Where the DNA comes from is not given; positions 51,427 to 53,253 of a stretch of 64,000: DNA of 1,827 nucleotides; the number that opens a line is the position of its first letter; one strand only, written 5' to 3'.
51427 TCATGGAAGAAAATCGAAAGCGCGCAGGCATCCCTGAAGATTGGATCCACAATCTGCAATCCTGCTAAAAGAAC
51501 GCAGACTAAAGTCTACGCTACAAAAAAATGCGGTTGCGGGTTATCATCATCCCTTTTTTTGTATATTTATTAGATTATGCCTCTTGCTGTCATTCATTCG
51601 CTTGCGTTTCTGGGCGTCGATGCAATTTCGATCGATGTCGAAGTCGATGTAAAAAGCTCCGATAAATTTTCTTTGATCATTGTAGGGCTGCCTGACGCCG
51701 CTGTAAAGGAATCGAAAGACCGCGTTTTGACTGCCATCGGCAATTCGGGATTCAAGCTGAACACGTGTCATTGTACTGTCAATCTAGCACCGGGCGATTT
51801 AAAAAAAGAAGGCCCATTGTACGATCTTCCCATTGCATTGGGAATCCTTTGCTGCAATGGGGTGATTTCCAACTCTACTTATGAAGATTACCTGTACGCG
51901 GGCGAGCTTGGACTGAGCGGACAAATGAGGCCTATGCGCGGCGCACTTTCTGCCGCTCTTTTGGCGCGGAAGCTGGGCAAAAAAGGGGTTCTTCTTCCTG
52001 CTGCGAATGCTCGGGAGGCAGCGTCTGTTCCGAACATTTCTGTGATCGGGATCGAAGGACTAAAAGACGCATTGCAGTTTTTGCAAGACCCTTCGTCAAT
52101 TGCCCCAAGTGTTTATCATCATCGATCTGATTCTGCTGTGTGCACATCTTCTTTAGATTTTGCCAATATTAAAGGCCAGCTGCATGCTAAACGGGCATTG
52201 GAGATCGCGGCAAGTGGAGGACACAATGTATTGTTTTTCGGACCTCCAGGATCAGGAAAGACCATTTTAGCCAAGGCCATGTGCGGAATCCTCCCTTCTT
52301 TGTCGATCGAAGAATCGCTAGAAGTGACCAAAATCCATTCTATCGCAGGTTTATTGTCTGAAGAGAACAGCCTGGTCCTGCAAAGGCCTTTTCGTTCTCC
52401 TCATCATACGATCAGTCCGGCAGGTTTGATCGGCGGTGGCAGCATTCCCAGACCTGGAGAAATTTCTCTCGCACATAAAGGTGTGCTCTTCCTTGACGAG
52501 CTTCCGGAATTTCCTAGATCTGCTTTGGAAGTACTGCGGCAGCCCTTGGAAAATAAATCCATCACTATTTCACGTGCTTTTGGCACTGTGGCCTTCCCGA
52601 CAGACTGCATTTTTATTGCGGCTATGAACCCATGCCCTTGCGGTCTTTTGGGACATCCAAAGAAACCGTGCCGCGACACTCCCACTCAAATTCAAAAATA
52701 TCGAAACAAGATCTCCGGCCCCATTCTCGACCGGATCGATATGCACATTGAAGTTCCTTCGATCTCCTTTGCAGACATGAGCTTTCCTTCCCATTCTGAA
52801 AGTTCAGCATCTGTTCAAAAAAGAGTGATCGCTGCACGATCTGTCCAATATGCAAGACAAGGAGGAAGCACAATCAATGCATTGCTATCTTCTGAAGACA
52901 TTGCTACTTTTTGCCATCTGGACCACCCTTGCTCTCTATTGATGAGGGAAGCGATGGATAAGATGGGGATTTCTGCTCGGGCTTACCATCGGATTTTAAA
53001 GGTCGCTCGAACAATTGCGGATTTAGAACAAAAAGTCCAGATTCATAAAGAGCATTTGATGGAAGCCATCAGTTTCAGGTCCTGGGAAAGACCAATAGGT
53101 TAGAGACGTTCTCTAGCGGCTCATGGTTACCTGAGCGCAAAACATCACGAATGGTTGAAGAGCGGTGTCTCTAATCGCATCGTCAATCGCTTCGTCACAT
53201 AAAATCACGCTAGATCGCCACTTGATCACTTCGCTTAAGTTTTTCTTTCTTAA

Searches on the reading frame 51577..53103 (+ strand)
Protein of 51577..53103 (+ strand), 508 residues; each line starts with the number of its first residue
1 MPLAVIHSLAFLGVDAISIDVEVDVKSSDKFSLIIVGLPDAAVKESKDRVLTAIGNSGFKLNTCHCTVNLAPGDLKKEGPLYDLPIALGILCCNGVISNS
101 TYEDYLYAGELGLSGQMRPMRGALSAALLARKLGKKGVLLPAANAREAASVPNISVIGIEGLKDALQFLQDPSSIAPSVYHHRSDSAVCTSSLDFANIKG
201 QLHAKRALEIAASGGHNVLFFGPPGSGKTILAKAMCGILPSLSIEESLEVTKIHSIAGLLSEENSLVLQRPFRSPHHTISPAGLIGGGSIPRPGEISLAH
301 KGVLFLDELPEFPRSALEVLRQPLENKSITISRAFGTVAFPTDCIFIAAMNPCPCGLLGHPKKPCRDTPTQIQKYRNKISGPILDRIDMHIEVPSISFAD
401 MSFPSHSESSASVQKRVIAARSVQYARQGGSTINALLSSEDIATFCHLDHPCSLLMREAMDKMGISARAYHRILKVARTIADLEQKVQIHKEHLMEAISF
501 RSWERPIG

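Call 50: search_protein_families(library=pfam, proteins=[window:51577-53103:+], max_evalue=0.00001)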
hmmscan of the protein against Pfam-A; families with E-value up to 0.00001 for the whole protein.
window:51577-53103:+ (508 aa): 6 families
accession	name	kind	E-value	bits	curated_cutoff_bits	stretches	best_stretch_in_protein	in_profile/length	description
PF01078.27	Mg_chelatase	-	9.1e-92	306.5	20.3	1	194-399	1-205/207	Magnesium chelatase, subunit ChlI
PF13541.12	ChlI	-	3e-38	130.9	27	1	21-144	1-121/121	Subunit ChlI of Mg-chelatase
PF13335.12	Mg_chelatase_C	-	3e-31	108.3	26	1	408-501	2-94/94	Magnesium chelatase, subunit ChlI C-terminal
PF07728.20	AAA_5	-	1.5e-08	35.2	22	1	217-354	1-125/139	AAA domain (dynein-related subfamily)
PF00493.29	MCM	-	7.7e-08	32.2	23.3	0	293-353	114-174/224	MCM P-loop domain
PF00158.32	Sigma54_activat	-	3.4e-06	27.3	20.2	0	289-351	82-142/168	Sigma-54 interaction domain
